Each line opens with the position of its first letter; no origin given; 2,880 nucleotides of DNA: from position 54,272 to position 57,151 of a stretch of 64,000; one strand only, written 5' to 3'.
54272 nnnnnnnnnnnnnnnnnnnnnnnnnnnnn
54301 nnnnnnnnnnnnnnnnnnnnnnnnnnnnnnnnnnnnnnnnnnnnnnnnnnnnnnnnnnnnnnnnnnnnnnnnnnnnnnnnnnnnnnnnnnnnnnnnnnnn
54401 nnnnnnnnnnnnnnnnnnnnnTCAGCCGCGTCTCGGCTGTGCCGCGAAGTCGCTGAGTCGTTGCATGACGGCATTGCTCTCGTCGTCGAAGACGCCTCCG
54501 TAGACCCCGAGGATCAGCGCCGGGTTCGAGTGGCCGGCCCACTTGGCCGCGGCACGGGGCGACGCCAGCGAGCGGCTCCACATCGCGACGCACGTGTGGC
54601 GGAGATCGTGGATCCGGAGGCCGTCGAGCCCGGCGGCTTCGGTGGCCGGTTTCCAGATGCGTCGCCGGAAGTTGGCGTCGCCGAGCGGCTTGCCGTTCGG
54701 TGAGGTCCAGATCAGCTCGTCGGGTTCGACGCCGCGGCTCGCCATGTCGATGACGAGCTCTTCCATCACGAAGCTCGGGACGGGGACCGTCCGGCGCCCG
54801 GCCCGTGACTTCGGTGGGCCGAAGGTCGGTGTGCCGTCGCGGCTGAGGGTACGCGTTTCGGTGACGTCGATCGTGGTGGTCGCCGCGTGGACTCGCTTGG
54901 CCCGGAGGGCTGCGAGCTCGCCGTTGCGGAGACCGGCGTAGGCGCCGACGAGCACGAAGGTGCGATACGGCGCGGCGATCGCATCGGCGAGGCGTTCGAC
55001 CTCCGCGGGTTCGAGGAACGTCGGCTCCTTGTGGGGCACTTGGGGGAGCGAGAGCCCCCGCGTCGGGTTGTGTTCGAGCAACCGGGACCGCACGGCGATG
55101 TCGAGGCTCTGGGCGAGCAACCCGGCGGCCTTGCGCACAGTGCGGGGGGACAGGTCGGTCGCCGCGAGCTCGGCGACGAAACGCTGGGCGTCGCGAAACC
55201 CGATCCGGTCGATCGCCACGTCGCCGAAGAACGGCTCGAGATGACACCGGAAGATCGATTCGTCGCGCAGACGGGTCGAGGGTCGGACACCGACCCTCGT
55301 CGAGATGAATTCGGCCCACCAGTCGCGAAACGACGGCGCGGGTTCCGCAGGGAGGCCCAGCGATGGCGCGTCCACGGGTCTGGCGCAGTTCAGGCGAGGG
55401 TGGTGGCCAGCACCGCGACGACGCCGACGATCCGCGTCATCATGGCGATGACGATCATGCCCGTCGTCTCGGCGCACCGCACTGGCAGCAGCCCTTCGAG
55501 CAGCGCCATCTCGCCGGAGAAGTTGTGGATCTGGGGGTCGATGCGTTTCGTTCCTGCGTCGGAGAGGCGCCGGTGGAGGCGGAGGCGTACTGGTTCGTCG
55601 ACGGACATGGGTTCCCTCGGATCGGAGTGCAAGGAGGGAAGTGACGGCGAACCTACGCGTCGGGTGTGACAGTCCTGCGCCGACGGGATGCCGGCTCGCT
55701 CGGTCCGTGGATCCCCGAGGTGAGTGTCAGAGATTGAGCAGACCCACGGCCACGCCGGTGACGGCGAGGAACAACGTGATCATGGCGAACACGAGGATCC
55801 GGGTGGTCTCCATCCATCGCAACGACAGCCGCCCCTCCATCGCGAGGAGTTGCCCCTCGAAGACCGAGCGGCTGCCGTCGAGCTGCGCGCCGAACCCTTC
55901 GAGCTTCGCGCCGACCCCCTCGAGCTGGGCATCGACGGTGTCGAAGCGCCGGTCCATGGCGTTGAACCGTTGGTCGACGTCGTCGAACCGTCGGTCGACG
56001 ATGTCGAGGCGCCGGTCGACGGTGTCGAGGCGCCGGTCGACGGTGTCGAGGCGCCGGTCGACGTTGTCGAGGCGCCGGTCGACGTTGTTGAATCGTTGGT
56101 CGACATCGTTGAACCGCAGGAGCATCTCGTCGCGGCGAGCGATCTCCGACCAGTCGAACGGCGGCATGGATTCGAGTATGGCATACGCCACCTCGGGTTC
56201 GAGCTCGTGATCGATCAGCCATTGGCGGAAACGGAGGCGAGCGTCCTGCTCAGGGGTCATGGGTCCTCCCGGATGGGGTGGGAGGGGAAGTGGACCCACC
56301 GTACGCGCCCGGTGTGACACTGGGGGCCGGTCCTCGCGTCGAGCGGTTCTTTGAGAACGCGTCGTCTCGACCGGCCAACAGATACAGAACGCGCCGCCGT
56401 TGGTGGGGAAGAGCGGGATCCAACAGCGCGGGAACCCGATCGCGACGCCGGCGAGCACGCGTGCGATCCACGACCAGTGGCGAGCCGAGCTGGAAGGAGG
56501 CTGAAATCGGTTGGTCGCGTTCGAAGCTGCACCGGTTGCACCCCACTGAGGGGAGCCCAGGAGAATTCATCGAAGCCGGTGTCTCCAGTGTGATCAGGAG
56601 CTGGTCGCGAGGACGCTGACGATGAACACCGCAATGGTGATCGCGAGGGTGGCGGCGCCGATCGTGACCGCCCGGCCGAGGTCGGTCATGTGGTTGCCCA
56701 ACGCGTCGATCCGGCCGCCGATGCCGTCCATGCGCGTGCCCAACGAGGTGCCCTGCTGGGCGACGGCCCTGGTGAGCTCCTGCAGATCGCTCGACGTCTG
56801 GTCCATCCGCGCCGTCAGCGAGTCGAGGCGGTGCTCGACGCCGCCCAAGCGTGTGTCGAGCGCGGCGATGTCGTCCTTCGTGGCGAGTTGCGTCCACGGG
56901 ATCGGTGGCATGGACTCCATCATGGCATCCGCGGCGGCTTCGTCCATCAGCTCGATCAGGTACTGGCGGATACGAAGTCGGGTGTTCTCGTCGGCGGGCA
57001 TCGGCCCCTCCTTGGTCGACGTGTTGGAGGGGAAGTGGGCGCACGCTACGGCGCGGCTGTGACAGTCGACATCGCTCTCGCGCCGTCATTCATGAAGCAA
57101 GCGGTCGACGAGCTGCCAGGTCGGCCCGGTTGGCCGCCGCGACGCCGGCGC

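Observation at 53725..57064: Four paralogous tail-anchored coiled-coil genes interleaved with an integrase, each with its own copy of one upstream module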

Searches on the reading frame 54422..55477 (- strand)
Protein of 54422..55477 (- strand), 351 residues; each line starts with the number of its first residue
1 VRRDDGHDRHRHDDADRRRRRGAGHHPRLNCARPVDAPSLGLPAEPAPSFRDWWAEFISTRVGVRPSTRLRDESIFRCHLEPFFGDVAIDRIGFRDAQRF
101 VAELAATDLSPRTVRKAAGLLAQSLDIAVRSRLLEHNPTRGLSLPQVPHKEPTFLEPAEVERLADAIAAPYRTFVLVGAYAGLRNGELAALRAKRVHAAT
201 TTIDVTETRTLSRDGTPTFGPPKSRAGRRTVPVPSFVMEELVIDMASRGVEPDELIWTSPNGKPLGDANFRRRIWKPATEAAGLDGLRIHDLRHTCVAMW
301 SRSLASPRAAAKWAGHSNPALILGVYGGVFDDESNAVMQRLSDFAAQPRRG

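Call 4: search_protein_families(library=pfam, proteins=[window:54422-55477:-], max_evalue=1)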
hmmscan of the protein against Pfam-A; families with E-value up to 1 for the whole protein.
window:54422-55477:- (351 aa): 3 families
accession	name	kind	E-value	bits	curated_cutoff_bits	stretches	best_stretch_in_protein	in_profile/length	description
PF00589.27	Phage_integrase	-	6e-12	46.1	27.1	1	154-325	2-164/172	Phage integrase family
PF14659.12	Phage_int_SAM_3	-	2.2e-07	31.4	22.6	1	50-104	2-57/58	Phage integrase, N-terminal SAM-like domain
PF22022.2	Phage_int_M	-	0.072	13.8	27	1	51-142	2-93/96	Phage integrase central domain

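Call 52: search_protein_families(library=ncbifam, proteins=[window:54422-55381:-], max_evalue=0.1)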
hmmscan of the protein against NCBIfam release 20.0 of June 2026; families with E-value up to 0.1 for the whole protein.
window:54422-55381:- (319 aa): 5 families
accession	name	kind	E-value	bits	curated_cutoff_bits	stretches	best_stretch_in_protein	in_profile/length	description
TIGR02224.1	recomb_XerC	equivalog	1.3e-10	41.1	335.15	1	55-286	39-267/295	tyrosine recombinase XerC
NF040815.2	recomb_XerA_Arch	equivalog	9.2e-09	35.2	220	1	58-176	36-151/263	site-specific tyrosine recombinase/integron integrase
TIGR02225.1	recomb_XerD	equivalog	5.7e-07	29.2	329.6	1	57-175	38-162/290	site-specific tyrosine recombinase XerD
NF001399.0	PRK00283.1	subfamily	1.5e-05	24.4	279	1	56-173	47-170/300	tyrosine recombinase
TIGR02249.1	integrase_gron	subfamily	0.023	14.1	265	1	58-176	39-155/315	integron integrase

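Call 66: find_related_loci(query=window:54422-55375:-, collection=viral_contigs, flank=6000)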
Query window:54422-55375:- (317 aa) in viral_contigs; peptide patterns used: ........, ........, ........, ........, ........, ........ (x = any residue, [..] = any of these).
16 stretches matched a pattern, but none encodes a relative of the query by tblastn (E <= 1e-3).

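Call 73: search_protein_families(library=phrogs, proteins=[window:54422-55375:-], max_evalue=0.001)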
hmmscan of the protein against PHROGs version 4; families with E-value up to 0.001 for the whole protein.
window:54422-55375:- (317 aa): 3 families
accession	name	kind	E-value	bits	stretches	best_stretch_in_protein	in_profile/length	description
phrog_1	-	integration and excision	4.4e-53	182.5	1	11-312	161-452/611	integrase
phrog_216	-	integration and excision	3.1e-22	80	1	81-309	16-238/301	integrase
phrog_7685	-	integration and excision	2.3e-05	25.1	1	184-308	118-236/240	integrase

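Call 74: search_protein_families(library=padloc, proteins=[window:54422-55375:-], max_evalue=0.01)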
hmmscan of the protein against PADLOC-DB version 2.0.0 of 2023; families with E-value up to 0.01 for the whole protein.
window:54422-55375:- (317 aa): 0 families

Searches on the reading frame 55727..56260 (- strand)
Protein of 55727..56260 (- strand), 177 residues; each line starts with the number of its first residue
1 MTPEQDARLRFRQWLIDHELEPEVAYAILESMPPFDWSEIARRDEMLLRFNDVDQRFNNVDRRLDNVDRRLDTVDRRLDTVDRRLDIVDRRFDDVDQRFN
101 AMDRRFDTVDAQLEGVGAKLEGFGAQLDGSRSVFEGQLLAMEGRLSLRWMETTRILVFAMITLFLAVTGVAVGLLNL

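Call 4: search_protein_families(library=pfam, proteins=[window:55727-56260:-], max_evalue=1)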
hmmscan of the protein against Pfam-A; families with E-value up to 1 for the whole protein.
window:55727-56260:- (177 aa): 30 families (the best 25 are shown)
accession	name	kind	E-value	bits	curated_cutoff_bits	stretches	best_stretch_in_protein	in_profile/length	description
PF23991.1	DUF7310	-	1.5e-05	25.9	40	1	53-102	28-77/83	Coiled-coil region of unknown function (DUF7310)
PF16519.10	TRPM_tetra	-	0.00021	21.8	26.6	1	42-73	10-41/56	Tetramerisation domain of TRPM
PF13758.11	Prefoldin_3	-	0.0008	19.9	23.4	1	53-85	66-98/99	Prefoldin subunit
PF12352.13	V-SNARE_C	-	0.0009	19.9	27.1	1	55-84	36-65/66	Snare region anchored in the vesicle membrane C-terminus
PF24423.1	OVT1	-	0.0016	19.2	30.9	1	49-112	2-65/100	Major antigen, helical domain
PF02601.20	Exonuc_VII_L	-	0.0023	17.9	35.9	1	43-121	142-222/315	Exonuclease VII, large subunit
PF18977.5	DUF5713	-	0.0041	17.9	27.3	0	64-116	22-75/107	Family of unknown function (DUF5713)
PF07889.17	DUF1664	-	0.0065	17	34.6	1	54-110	65-121/124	Protein of unknown function (DUF1664)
PF23921.1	DUF7260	-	0.0076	16.2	27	1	17-111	92-181/242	Domain of unknown function (DUF7260)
PF20667.3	Sec10_N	-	0.0093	16.5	27.4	0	84-122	43-81/118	Exocyst complex component Sec10, N-terminal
PF00261.25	Tropomyosin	-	0.01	15.7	38.6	1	52-115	178-241/242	Tropomyosin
PF05531.17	NPV_P10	-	0.012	16.5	29.8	0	52-94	15-60/75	Nucleopolyhedrovirus P10 protein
PF19220.6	Rod_CreS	-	0.014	14.9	100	1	51-109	230-288/359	Crescentin, rod domain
PF05377.16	FlaC_arch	-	0.016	16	27.8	0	56-88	1-33/55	Flagella accessory protein C (FlaC)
PF01519.22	DUF16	-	0.024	15.5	40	1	58-128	30-100/104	Protein of unknown function DUF16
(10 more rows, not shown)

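Call 52: search_protein_families(library=ncbifam, proteins=[window:55727-56260:-], max_evalue=0.1)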
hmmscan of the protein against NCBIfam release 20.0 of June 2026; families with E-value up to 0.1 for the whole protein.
window:55727-56260:- (177 aa): 16 families
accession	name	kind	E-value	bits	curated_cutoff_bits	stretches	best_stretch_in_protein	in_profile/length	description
NF047515.1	SpiroCoCo_C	equivalog_domain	0.0012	18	125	1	44-113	110-182/313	SpiroCoCo family coiled-coil protein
TIGR02977.1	phageshock_pspA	equivalog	0.0017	18.1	242.95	0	83-117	152-186/219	phage shock protein PspA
NF045487.1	ASRP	equivalog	0.0023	16.6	300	1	41-128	355-446/593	archaea-specific SMC-related protein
TIGR01149.1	mtrG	equivalog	0.0028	17.6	50.65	0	55-74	12-31/70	tetrahydromethanopterin S-methyltransferase subunit MtrG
NF053563.1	Rkd4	equivalog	0.003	15.8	860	1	48-122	490-564/747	arcadin-4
NF053525.1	thylo_ssr2422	subfamily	0.0048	17.3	38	1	66-107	6-47/77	ssr2422 family thylakoid membrane protein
NF041035.1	Rad50_Halo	equivalog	0.0049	15.3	1000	1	44-143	352-452/883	DNA double-strand break repair ATPase Rad50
TIGR02168.1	SMC_prok_B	equivalog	0.005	14.6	567.35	1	49-120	429-500/1181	chromosome segregation protein SMC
NF048001.1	GTP_morpho_1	equivalog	0.0078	16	50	1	54-78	23-47/70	GTA head formation protein, RCAP_rcc01685 family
NF003034.1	PRK03918.1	equivalog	0.017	13.1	700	1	40-122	178-263/878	DNA double-strand break repair ATPase Rad50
TIGR02169.1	SMC_prok_A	equivalog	0.023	12.4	729.4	1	50-121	712-783/1165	chromosome segregation protein SMC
NF047516.1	LA_3659_fam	equivalog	0.034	13.7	36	1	59-116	79-161/221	LA_3659 family protein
NF047514.1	SpiroCoCo_N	equivalog_domain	0.034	13.7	75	1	59-116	79-161/221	SpiroCoCo family coiled-coil protein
NF041443.1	DDRRRQL_YjdP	equivalog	0.042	14.1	90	0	49-90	51-99/101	DDRRRQL repeat protein YjdP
NF002244.0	PRK01156.1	equivalog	0.082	10.9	847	1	38-108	657-727/895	DNA double-strand break repair ATPase Rad50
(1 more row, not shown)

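Call 73: search_protein_families(library=phrogs, proteins=[window:55727-56260:-], max_evalue=0.001)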
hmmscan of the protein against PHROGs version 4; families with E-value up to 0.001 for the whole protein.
window:55727-56260:- (177 aa): 6 families
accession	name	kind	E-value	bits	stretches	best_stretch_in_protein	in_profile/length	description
phrog_12015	-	unknown function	3.9e-14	53.6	1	44-113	93-156/165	-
phrog_6701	-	unknown function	1.3e-10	42.3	2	74-167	69-158/169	-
phrog_5553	-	unknown function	2.9e-07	31.7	0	49-88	29-68/114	-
phrog_30105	-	unknown function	5.9e-07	29.9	1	48-129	2-83/307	-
phrog_2990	-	unknown function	0.00047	21.3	0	50-76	70-96/133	-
phrog_5328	-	unknown function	0.00082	20.8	0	50-121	25-96/101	-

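Call 74: search_protein_families(library=padloc, proteins=[window:55727-56260:-], max_evalue=0.01)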
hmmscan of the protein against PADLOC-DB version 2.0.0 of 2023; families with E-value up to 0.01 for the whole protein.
window:55727-56260:- (177 aa): 6 families
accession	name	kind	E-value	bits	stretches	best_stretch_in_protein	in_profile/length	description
PDLC03863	LmuB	-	0.00074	16.3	1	42-126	228-308/610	-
PDLC02733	PbeC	-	0.00094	15.8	1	64-128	441-507/672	PbeC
PDLC00509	JetC1|JetC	-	0.0011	15.1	1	43-113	329-400/1158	DUF3584 domain; MukB-like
PDLC00006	DruC1|DruC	-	0.0035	13.9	1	68-121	160-213/626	Unknown function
PDLC02753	PbeC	-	0.0052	13.2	1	48-119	396-468/648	PbeC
PDLC00580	JetC3|JetC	-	0.0079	12.4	1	39-116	711-788/1068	DUF3584 domain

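Call 75: search_dna_similar(query=window:55727-56260:-, collection=phages, mode=protein, max_evalue=0.001, max_rows=15)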
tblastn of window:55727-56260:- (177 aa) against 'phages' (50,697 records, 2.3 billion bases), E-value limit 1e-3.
No match.

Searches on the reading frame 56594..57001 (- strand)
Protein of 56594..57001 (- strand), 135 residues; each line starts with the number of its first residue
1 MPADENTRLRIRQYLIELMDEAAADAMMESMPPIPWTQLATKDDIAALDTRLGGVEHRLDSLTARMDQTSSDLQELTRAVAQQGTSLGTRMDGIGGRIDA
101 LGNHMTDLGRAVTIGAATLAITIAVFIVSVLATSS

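Call 4: search_protein_families(library=pfam, proteins=[window:56594-57001:-], max_evalue=1)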
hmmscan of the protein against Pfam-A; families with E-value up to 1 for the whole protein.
window:56594-57001:- (135 aa): 10 families
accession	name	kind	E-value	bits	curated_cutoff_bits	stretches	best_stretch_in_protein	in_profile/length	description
PF06825.17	HSBP1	-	0.00024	21.3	28.6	1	87-108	25-46/51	Heat shock factor binding protein 1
PF23991.1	DUF7310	-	0.00047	21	40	1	39-80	19-60/83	Coiled-coil region of unknown function (DUF7310)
PF04513.17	Baculo_PEP_C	-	0.003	18.1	38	1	43-110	38-106/140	Baculovirus polyhedron envelope protein, PEP, C terminus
PF14257.11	DUF4349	-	0.027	14.3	27.7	1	41-130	113-209/213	Domain of unknown function (DUF4349)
PF05531.17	NPV_P10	-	0.048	14.6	29.8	1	42-80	10-58/75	Nucleopolyhedrovirus P10 protein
PF19220.6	Rod_CreS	-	0.054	13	100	1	41-90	25-74/359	Crescentin, rod domain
PF17072.10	Spike_torovirin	-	0.083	11.3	35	1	41-106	875-940/1272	Torovirinae spike glycoprotein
PF00261.25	Tropomyosin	-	0.093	12.6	38.6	1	37-83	35-81/242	Tropomyosin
PF10805.13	DUF2730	-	0.1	13.2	24.9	0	44-70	64-90/102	Protein of unknown function (DUF2730)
PF20882.2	Sos7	-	0.2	12.2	27.3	1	38-83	29-74/75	Kinetochore protein Sos7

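Call 43: predict_structure(alignment_id=A5)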
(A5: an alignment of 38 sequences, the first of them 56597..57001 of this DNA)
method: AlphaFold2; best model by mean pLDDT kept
length: 135 residues; sequences in the alignment: 38
mean_pLDDT: 82.8   pTM: 0.35
mean pLDDT of the five models: 82.8, 78.6, 77.0, 75.1, 73.4
residues with pLDDT >= 90: 55; 70-90: 59; 50-70: 20; < 50: 1
segments of 3 or more residues with pLDDT < 50: none
pLDDT, mean of each block of 10 residues (from residue 1): 66 72 73 61 76 87 90 92 86 88 92 94 96 86
secondary structure, 60 per line:
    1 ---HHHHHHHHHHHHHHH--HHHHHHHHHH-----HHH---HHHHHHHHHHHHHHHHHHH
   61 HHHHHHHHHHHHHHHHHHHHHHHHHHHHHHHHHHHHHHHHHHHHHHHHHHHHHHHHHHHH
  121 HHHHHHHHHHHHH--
elements in order: H4-18 H21-30 H42-133

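Call 47: fold_search(model_id=the predicted structure, library=pdb)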
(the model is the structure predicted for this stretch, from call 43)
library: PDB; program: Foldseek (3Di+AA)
matches with E <= 10: 4; with E <= 0.001: 0
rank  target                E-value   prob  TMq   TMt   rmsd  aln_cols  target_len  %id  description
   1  9d83_A                6.1e+00  0.09  0.36  0.12  12.6        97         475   13  Shigella flexneri bacteriophage B2 tail (released 2025-01-15)
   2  7s78_Q                7.1e+00  0.12  0.32  0.33   4.7        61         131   23  Structure of a cell-entry defective human adenovirus provides insights into precursor proteins and capsid maturation (released 2021-12-01)
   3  8rx1_d                7.7e+00  0.06  0.24  0.22  13.0        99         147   15  CryoEM structure of the gTuRC-CM1dim complex (released 2024-09-25)
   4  7eiv_C                8.4e+00  0.05  0.18  0.05   9.6        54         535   22  heterotetrameric glycyl-tRNA synthetase from Escherichia coli (released 2021-08-11)

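Call 52: search_protein_families(library=ncbifam, proteins=[window:56594-57001:-], max_evalue=0.1)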
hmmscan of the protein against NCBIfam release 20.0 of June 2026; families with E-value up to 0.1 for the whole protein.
window:56594-57001:- (135 aa): 2 families
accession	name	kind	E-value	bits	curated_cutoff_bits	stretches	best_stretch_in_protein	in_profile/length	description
NF038218.1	IcmG_DotF_IVB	equivalog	0.00097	18.9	200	1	23-88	118-183/266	type IVB secretion system protein IcmG/DotF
NF049871.2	cytotoxin_MakA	exception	0.023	13.6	320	1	42-131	118-207/354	alpha-pore-forming cytotoxin MakA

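Call 73: search_protein_families(library=phrogs, proteins=[window:56594-57001:-], max_evalue=0.001)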
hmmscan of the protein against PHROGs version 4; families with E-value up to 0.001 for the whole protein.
window:56594-57001:- (135 aa): 5 families
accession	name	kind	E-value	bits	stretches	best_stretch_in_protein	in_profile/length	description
phrog_4704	-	tail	2.3e-06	27.6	1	56-123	141-210/625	tail length tape measure protein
phrog_1272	-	tail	1.5e-05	24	1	41-124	173-255/1606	tail length tape measure protein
phrog_167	-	tail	0.00013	20.8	1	56-122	210-276/1555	tail length tape measure protein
phrog_1533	-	tail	0.00014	20.5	1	51-129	170-248/1688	tail length tape measure protein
phrog_12015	-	unknown function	0.00051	20.7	0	42-79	111-148/165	-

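Call 74: search_protein_families(library=padloc, proteins=[window:56594-57001:-], max_evalue=0.01)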
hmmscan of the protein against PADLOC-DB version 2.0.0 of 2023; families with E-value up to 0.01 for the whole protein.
window:56594-57001:- (135 aa): 1 family
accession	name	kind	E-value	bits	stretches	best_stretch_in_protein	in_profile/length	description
PDLC00579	JetC3|JetC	-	0.0079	12.1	1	17-118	393-494/1453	DUF3584 domain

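Call 82: list_cluster_members(proteins=[window:56597-57001:-, window:55730-56260:-, window:55393-55608:-, window:54425-55375:-, window:57093-58232:-])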
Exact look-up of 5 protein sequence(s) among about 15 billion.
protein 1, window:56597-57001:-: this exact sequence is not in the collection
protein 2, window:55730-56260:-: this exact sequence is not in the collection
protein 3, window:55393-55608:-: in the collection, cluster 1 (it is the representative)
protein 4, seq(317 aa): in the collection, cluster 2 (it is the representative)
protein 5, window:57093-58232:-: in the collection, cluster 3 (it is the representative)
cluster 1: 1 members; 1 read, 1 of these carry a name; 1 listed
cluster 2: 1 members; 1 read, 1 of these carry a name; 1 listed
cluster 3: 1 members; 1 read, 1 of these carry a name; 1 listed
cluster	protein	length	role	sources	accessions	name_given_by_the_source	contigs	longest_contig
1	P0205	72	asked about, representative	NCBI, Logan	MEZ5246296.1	MAG: hypothetical protein R2707_14435 [Acidimicrobiales bacterium]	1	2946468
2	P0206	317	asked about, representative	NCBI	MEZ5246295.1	MAG: tyrosine-type recombinase/integrase [Acidimicrobiales bacterium]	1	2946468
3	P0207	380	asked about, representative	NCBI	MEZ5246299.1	MAG: DUF2786 domain-containing protein [Acidimicrobiales bacterium]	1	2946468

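Call 89: find_related_loci(query=P0206, collection=metagenome_contigs, flank=10000)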
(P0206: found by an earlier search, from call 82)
Query P0206 (317 aa) in metagenome_contigs; peptide patterns used: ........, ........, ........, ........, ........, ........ (x = any residue, [..] = any of these).
457 stretches matched a pattern; 2 encode a relative of the query (tblastn E <= 1e-3); 2 distinct loci.
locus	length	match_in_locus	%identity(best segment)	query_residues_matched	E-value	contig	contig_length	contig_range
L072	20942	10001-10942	90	1-314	0e+0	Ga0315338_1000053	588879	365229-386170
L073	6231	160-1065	80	14-315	7e-165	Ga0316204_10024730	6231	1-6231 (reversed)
